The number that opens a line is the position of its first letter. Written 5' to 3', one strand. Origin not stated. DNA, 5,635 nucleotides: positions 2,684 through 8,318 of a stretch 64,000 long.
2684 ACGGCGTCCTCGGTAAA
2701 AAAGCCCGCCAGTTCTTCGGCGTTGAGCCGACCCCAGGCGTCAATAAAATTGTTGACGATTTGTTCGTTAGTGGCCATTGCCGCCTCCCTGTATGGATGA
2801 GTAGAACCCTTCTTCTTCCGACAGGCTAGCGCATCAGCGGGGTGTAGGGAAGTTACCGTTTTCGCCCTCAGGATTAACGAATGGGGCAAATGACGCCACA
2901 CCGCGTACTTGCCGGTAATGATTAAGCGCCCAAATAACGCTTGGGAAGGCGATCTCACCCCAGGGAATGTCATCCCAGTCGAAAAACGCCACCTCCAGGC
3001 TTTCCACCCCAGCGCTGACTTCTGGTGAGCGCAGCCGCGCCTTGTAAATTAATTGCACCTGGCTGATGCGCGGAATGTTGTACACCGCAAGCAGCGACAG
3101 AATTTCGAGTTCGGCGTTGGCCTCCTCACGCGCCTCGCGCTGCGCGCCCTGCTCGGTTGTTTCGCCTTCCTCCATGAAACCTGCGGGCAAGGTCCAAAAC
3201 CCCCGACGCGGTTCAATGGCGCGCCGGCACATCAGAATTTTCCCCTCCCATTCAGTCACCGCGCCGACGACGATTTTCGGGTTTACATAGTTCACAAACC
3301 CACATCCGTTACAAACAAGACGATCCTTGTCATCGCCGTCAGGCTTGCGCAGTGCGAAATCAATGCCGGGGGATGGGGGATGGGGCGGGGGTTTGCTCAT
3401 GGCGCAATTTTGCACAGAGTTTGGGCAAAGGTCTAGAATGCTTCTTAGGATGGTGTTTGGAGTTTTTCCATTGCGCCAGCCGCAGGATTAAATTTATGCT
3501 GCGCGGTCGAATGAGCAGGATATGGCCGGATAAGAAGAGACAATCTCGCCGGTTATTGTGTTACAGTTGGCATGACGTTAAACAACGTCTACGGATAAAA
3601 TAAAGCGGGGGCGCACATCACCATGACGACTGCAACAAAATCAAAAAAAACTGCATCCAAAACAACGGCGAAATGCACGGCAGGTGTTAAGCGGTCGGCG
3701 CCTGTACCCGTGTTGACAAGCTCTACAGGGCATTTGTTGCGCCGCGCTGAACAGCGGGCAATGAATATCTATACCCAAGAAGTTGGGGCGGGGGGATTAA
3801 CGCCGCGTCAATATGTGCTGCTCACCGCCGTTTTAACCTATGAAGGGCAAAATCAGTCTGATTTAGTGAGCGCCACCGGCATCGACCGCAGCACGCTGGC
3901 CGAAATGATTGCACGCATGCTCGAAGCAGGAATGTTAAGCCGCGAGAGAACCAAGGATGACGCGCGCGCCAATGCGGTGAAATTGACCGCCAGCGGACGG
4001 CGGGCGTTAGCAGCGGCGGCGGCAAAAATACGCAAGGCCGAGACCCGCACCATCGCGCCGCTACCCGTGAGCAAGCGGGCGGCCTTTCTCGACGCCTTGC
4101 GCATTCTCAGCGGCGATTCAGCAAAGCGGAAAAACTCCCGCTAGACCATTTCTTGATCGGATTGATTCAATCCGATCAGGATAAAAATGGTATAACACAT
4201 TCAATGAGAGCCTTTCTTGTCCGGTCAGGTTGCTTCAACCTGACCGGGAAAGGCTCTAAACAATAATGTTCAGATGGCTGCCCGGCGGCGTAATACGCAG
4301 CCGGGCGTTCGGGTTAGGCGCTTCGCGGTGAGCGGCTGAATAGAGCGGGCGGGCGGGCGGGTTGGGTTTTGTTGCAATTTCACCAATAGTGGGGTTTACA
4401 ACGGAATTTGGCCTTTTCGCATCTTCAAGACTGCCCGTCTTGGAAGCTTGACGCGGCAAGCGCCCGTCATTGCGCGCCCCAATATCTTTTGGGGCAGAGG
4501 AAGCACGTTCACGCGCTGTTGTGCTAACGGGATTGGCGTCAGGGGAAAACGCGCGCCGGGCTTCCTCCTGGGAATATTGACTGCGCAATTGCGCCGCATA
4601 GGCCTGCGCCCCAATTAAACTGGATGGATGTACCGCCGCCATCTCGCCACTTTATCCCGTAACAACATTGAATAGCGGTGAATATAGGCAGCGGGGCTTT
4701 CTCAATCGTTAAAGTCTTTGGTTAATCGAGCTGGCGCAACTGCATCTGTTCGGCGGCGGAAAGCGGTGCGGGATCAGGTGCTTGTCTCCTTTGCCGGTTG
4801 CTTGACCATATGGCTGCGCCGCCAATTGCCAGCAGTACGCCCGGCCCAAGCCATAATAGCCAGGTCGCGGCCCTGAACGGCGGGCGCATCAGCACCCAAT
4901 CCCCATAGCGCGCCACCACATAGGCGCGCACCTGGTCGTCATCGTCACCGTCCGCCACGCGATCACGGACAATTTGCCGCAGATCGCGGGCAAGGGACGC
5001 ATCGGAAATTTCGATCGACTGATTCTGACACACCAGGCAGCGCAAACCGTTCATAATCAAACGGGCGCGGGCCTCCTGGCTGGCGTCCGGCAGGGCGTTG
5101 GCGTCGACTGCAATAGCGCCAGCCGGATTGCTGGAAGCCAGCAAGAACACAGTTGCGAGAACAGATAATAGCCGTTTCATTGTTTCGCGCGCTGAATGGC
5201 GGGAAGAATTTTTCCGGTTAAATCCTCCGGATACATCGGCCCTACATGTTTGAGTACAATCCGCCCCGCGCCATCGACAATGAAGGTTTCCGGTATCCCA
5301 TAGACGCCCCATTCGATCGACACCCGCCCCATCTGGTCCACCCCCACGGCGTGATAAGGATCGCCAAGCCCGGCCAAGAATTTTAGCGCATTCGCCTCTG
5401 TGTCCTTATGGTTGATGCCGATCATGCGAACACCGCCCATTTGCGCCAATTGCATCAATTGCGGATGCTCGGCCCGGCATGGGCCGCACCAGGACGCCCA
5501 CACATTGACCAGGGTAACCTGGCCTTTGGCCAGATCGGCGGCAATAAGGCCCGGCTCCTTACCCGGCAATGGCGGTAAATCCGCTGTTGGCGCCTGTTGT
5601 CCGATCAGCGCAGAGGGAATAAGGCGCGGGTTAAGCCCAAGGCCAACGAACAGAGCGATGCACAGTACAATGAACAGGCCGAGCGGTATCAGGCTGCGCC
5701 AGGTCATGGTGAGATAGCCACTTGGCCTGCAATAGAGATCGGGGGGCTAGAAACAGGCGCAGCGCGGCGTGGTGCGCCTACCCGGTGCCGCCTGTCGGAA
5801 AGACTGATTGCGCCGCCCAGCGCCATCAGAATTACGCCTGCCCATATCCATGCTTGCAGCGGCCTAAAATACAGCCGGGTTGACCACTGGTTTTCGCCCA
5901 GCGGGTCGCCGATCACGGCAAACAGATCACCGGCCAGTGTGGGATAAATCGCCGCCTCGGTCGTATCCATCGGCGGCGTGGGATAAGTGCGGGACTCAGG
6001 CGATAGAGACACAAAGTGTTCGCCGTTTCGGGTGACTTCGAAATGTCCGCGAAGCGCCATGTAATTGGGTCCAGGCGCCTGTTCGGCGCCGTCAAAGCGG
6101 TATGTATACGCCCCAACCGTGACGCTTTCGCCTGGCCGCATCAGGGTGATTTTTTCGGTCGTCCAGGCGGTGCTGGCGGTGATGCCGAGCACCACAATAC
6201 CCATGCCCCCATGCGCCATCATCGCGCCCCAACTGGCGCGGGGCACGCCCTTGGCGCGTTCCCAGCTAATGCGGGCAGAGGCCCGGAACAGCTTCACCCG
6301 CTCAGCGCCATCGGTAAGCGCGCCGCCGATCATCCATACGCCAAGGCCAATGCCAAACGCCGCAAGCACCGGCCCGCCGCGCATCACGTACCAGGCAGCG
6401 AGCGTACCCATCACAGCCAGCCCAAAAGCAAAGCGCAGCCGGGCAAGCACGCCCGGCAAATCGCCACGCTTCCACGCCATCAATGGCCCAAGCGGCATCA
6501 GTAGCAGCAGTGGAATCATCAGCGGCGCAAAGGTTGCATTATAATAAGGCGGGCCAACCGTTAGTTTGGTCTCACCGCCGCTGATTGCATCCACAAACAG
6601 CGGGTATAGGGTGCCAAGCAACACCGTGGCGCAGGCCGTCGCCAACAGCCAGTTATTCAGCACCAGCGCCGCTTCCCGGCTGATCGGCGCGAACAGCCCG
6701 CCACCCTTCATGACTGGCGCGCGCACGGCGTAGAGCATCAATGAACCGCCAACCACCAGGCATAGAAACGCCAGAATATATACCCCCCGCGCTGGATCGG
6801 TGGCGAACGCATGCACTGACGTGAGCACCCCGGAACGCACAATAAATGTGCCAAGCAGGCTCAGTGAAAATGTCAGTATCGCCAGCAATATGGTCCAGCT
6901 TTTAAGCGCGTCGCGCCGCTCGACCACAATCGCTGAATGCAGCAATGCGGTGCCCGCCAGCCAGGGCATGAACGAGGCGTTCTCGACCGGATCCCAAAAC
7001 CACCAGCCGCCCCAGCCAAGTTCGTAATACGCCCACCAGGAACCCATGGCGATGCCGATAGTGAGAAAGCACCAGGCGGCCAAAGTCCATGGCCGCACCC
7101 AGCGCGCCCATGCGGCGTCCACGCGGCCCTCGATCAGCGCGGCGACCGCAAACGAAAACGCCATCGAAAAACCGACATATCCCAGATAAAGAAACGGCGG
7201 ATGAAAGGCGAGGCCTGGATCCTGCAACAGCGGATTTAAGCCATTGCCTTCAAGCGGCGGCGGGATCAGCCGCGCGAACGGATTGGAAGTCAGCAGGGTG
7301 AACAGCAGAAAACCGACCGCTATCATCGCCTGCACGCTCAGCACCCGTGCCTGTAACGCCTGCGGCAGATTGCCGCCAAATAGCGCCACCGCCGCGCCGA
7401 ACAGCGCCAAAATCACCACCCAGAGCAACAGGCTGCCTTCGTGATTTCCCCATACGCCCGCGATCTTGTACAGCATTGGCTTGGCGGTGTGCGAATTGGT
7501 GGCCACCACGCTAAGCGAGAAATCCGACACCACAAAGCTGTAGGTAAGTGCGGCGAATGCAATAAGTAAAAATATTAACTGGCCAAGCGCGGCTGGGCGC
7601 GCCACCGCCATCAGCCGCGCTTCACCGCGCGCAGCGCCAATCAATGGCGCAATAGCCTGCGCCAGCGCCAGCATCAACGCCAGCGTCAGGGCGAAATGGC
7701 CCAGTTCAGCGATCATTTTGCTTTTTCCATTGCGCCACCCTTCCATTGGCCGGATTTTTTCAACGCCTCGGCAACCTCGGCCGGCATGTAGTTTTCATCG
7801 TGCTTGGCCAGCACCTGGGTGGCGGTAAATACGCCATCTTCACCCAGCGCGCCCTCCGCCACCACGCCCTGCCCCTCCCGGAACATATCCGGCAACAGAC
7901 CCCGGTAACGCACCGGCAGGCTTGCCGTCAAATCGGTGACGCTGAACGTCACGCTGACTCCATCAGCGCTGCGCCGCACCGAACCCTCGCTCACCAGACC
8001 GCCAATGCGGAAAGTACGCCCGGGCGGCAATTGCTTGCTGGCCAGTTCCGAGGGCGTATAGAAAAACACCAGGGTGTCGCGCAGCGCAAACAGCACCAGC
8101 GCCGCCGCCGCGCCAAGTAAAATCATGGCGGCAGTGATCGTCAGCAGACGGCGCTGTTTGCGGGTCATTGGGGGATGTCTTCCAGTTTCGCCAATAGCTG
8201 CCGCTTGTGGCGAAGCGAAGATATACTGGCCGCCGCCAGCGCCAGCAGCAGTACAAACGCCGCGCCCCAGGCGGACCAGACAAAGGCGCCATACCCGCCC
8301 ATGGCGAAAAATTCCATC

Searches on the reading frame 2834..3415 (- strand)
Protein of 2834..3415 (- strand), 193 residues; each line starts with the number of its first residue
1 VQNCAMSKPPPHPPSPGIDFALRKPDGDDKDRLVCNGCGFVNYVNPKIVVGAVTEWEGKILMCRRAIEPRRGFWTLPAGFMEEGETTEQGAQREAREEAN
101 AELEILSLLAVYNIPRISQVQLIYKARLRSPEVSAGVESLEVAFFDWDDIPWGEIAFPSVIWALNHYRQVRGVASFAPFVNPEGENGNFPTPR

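Call 101: search_protein_families(library=pfam, proteins=[window:2834-3415:-], max_evalue=0.000001)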
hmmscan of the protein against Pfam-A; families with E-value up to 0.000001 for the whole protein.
window:2834-3415:- (193 aa): 1 family
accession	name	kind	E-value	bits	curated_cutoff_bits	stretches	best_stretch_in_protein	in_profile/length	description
PF00293.34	NUDIX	-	2.6e-14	53.8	21.1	1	50-150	6-118/134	NUDIX domain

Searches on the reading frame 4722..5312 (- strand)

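Call 101: search_protein_families(library=pfam, proteins=[window:4722-5312:-], max_evalue=0.000001)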
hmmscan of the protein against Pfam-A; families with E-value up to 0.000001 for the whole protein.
window:4722-5312:- (196 aa): 1 family
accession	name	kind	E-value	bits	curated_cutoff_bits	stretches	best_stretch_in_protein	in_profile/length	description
PF03918.19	CcmH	-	3.6e-45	153.2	25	1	56-195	3-142/143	Cytochrome C biogenesis protein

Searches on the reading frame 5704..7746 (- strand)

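Call 7: search_protein_families(library=ncbifam, proteins=[window:5704-7746:-])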
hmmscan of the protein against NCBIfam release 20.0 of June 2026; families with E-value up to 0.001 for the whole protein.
window:5704-7746:- (680 aa): 4 families
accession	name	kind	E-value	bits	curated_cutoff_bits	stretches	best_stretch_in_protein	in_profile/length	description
TIGR00353.1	nrfE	subfamily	8.7e-201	668.7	569.05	1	63-655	1-578/578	heme lyase CcmF/NrfE family subunit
TIGR03145.1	cyt_nit_nrfE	subfamily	1.3e-198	661.7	927.3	1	11-649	1-630/631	heme lyase NrfEFG subunit NrfE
NF007691.0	PRK10369.1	subfamily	2.2e-140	469.2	394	1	12-652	4-568/573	heme lyase NrfEFG subunit NrfE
TIGR03144.1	cytochr_II_ccsB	equivalog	5.9e-08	32.7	187.6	1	223-307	166-248/252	c-type cytochrome biogenesis protein CcsB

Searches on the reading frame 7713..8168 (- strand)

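Call 101: search_protein_families(library=pfam, proteins=[window:7713-8168:-], max_evalue=0.000001)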
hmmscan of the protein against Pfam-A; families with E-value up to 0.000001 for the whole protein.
window:7713-8168:- (151 aa): 1 family
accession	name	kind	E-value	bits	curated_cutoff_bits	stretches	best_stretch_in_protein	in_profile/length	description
PF03100.22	CcmE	-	2.4e-37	127.7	24.6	1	34-130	2-99/99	CcmE domain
